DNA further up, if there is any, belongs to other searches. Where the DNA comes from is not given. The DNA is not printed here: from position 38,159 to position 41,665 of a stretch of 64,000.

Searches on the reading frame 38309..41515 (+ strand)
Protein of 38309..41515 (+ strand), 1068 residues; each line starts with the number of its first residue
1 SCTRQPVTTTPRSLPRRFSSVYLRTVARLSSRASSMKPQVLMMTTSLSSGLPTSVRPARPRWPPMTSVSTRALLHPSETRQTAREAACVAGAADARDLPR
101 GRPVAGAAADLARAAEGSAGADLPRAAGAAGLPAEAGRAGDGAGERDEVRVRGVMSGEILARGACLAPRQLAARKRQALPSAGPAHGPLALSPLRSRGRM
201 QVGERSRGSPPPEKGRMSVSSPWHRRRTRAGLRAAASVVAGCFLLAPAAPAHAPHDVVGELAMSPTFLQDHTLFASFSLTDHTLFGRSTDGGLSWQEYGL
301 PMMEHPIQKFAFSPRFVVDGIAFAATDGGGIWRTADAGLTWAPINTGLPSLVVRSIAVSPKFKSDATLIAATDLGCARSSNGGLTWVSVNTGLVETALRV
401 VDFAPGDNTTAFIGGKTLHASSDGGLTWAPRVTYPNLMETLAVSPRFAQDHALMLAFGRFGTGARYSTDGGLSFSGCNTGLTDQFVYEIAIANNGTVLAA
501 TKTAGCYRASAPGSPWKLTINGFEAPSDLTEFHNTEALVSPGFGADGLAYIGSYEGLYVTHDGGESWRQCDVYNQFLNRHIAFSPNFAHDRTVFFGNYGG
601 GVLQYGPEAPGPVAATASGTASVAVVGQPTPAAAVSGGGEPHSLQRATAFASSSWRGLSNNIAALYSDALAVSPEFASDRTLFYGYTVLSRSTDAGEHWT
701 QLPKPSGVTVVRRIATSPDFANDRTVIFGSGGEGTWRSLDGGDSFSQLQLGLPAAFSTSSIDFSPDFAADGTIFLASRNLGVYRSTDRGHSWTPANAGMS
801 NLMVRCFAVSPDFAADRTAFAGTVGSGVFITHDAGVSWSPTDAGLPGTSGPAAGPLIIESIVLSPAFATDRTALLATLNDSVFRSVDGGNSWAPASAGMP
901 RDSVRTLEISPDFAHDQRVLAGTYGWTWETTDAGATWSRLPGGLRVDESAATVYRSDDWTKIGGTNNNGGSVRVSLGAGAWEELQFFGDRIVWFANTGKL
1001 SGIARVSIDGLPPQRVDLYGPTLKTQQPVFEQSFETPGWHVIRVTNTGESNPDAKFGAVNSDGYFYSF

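Call 65: search_protein_families(library=pfam, proteins=[window:38309-41515:+], max_evalue=0.001)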
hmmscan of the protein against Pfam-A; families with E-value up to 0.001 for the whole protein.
window:38309-41515:+ (1068 aa): 3 families
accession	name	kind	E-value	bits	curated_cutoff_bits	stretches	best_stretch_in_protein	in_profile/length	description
PF15902.12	Sortilin-Vps10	-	5.2e-28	98.5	33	2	689-766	3-78/446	Sortilin, neurotensin receptor 3,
PF02012.26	BNR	-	7.6e-15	52.9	27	0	558-568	1-11/12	BNR/Asp-box repeat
PF14870.12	PSII_BNR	-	4.6e-11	43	27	1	857-941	15-98/303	Photosynthesis system II assembly factor YCF48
